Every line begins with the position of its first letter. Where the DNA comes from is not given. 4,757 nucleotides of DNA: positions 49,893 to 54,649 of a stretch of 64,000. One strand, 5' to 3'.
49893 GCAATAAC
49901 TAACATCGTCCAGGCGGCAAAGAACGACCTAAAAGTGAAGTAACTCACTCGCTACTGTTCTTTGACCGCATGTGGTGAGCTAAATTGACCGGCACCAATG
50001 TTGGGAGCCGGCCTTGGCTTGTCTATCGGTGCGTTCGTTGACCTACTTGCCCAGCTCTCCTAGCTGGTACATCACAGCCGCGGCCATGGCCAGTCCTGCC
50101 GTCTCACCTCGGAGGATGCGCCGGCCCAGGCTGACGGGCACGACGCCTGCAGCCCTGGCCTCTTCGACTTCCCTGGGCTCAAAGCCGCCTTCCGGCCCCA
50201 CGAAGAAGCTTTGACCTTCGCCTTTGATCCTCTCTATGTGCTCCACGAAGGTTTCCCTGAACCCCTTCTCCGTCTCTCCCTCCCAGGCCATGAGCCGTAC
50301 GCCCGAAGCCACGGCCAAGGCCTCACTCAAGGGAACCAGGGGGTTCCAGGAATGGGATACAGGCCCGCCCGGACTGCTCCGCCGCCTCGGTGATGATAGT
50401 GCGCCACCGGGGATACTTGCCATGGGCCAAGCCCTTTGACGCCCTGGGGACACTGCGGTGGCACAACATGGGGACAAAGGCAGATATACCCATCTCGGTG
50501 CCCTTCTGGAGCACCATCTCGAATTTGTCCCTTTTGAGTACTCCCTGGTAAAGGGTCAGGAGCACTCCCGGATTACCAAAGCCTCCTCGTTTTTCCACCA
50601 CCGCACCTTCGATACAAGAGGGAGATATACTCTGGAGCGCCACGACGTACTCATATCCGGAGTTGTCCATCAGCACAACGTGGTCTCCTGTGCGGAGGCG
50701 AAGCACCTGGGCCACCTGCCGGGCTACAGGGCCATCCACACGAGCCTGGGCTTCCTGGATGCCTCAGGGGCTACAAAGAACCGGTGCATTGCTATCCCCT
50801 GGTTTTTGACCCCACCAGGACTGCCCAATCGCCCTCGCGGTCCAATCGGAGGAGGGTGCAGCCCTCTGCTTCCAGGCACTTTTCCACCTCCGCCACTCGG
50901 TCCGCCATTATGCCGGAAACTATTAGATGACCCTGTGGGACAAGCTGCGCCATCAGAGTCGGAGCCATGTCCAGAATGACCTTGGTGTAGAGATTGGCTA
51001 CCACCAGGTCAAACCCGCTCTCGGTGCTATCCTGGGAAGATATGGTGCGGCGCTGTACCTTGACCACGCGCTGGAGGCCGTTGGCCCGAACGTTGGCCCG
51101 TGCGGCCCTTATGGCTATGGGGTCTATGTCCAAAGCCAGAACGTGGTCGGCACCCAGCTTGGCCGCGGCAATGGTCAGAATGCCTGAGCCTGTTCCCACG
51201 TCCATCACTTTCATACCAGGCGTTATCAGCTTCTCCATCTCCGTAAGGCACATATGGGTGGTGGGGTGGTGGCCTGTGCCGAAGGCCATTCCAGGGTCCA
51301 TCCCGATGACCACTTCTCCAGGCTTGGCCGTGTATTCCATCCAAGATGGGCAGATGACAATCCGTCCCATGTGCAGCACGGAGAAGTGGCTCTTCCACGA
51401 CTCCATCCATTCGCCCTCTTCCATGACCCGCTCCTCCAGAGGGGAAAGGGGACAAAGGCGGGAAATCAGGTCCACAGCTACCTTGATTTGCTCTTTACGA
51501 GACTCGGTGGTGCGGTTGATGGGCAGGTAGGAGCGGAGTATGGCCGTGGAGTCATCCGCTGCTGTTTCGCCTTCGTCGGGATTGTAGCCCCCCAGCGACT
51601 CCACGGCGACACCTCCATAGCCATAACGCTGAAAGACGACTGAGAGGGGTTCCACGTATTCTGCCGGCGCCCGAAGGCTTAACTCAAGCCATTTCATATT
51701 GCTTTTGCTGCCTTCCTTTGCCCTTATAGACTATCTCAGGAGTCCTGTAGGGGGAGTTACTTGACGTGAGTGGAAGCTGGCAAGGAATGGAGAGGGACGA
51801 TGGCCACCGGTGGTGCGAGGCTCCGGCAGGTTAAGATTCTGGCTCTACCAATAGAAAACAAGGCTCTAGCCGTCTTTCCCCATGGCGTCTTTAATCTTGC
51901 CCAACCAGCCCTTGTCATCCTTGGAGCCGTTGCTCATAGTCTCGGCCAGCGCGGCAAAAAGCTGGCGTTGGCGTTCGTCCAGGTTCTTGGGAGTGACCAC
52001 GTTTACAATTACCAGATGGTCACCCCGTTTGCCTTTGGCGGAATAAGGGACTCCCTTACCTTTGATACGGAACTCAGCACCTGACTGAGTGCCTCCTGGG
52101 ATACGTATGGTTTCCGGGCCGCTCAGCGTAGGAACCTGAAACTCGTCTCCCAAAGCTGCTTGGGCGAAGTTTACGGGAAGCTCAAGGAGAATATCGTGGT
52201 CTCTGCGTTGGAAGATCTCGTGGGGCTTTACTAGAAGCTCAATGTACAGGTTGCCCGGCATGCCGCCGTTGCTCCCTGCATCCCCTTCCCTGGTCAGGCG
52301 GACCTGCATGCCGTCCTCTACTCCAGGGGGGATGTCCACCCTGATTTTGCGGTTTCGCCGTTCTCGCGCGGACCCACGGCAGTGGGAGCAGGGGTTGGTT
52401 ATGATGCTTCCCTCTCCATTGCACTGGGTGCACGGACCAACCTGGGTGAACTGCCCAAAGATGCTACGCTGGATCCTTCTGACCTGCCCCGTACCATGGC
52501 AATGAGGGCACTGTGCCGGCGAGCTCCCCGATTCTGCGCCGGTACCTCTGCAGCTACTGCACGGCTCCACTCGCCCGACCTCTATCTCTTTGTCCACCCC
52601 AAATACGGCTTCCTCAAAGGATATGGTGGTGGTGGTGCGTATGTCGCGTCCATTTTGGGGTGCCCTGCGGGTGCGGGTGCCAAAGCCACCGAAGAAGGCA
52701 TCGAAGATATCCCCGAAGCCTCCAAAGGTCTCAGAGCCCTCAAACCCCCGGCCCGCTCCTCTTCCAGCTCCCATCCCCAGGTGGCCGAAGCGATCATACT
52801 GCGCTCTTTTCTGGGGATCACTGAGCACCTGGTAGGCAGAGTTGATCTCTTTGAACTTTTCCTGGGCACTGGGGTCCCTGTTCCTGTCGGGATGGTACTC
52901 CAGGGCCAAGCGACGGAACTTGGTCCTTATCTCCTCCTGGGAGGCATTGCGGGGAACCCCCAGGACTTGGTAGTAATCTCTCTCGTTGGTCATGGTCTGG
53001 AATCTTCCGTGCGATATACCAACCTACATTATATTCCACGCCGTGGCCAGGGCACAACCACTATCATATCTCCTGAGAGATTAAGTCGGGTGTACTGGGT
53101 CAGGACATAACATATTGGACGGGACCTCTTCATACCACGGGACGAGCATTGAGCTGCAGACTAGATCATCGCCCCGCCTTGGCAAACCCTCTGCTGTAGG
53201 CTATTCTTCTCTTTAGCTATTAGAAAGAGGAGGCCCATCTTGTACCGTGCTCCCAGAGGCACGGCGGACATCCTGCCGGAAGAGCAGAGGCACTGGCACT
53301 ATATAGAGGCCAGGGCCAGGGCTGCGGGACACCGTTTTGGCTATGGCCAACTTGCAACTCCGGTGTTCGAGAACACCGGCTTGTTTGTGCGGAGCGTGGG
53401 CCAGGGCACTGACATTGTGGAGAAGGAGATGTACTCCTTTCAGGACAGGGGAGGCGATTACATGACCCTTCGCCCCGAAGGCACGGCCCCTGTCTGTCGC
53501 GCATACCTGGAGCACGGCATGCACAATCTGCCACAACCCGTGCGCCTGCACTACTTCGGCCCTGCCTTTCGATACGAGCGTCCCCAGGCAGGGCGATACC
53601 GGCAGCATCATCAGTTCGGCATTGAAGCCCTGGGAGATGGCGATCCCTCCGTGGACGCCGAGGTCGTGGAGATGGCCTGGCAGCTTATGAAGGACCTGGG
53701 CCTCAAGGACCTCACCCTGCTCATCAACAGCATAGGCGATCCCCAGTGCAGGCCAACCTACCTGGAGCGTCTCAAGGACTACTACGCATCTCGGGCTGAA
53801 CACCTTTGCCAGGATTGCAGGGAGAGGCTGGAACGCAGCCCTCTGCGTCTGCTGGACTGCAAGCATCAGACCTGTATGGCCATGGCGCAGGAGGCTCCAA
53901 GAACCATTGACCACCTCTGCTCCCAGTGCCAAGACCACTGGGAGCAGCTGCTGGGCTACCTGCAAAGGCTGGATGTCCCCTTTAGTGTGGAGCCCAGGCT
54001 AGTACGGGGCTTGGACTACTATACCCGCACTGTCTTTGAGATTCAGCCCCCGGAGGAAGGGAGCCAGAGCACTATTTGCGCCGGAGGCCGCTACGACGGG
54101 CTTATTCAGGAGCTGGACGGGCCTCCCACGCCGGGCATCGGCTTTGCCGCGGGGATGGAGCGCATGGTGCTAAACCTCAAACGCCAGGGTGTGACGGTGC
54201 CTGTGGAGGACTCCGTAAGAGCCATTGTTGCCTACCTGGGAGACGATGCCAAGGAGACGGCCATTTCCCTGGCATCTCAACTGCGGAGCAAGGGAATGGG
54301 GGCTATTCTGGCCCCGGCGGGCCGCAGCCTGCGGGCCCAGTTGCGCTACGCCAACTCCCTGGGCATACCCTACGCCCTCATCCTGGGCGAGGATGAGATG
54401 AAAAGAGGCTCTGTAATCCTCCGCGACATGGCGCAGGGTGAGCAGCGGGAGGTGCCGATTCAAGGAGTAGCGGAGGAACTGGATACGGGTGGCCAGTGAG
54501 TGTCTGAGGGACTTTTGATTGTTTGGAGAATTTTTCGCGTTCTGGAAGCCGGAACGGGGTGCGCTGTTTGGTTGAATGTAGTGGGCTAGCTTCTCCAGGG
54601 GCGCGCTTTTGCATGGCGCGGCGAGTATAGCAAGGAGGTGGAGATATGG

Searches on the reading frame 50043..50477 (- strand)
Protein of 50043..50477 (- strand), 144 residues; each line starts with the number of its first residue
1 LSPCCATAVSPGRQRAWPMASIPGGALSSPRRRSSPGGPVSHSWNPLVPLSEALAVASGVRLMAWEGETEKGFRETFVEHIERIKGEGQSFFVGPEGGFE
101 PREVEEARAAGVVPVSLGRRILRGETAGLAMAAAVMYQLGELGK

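Call 65: search_protein_families(library=pfam, proteins=[window:50043-50477:-], max_evalue=0.00001)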
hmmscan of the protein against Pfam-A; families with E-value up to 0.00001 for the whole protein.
window:50043-50477:- (144 aa): 1 family
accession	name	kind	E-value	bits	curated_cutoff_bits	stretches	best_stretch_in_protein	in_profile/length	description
PF04452.19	Methyltrans_RNA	-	2.3e-17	63.5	23.9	1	50-135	82-164/165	RNA methyltransferase domain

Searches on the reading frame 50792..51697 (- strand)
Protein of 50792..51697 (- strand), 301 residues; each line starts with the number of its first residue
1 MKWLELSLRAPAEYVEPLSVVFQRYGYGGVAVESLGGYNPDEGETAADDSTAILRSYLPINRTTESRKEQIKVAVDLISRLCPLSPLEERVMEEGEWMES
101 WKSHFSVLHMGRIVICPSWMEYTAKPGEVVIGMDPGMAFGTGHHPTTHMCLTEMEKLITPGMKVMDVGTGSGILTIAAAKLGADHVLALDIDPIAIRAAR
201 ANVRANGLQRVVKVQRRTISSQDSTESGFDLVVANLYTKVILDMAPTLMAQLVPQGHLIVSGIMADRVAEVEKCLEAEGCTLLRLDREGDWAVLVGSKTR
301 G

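Call 65: search_protein_families(library=pfam, proteins=[window:50792-51697:-], max_evalue=0.00001)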
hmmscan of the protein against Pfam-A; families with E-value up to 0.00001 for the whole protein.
window:50792-51697:- (301 aa): 10 families
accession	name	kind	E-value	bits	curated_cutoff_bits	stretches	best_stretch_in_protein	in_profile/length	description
PF06325.19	PrmA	-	4.9e-72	243.3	22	1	2-298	1-295/296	Ribosomal protein L11 methyltransferase (PrmA)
PF13847.12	Methyltransf_31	-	8.4e-13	48.7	27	1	159-263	2-112/145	Methyltransferase domain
PF05175.20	MTS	-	9.3e-11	42.1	23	1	147-235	20-105/170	Methyltransferase small domain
PF13649.12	Methyltransf_25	-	1.8e-10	41.8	27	1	164-236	1-73/97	Methyltransferase domain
PF08242.18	Methyltransf_12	-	3.6e-09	37.7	30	1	165-245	1-82/98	Methyltransferase domain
PF08241.18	Methyltransf_11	-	2.8e-07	31.5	21.2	1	166-241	2-73/95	Methyltransferase domain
PF13489.12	Methyltransf_23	-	7.1e-07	29.5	27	1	158-261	20-117/164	Methyltransferase domain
PF01135.25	PCMT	-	8.1e-07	29.4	20.3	1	144-260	58-171/210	Protein-L-isoaspartate(D-aspartate) O-methyltransferase (PCMT)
PF02475.24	TRM5-TYW2_MTfase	-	2.7e-06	27.9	28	1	154-236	30-112/164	TRM5/TYW2 methyltransferase domain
PF12847.13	Methyltransf_18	-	5.5e-06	26.9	27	1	151-217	5-72/151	Methyltransferase domain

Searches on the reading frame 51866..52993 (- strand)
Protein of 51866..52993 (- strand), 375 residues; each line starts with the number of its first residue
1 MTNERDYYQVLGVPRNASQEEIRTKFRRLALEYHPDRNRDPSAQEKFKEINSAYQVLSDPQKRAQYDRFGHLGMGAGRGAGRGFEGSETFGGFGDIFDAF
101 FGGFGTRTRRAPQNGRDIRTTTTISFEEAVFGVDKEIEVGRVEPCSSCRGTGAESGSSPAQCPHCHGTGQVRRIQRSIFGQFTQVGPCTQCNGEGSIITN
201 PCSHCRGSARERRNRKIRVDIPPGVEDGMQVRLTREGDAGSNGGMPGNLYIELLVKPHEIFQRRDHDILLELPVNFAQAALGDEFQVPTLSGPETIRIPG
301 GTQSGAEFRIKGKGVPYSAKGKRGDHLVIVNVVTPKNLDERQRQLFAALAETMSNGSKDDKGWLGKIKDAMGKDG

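Call 65: search_protein_families(library=pfam, proteins=[window:51866-52993:-], max_evalue=0.00001)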
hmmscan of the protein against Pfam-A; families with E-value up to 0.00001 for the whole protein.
window:51866-52993:- (375 aa): 3 families
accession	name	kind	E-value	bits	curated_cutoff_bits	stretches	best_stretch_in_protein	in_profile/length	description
PF01556.23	DnaJ_C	-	8.6e-48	162.7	26.6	1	118-335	1-152/152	DnaJ C terminal domain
PF00226.36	DnaJ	-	3.9e-29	101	27.8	1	6-67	1-63/63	DnaJ domain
PF00684.25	DnaJ_CXXCXGXG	-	2.6e-17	63.3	32.7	1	145-208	1-64/65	DnaJ central domain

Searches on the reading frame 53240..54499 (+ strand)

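Call 65: search_protein_families(library=pfam, proteins=[window:53240-54499:+], max_evalue=0.00001)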
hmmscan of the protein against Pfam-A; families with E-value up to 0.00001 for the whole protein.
window:53240-54499:+ (419 aa): 3 families
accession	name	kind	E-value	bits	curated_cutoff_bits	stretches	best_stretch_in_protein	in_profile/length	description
PF13393.11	tRNA-synt_His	-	7e-43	147.5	25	1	7-308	1-307/308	Histidyl-tRNA synthetase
PF03129.25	HGTP_anticodon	-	3.3e-16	59.7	21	1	329-414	3-91/94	Anticodon binding domain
PF00587.30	tRNA-synt_2b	-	6.2e-13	49.6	29.3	1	65-293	1-146/179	tRNA synthetase class II core domain (G, H, P, S and T)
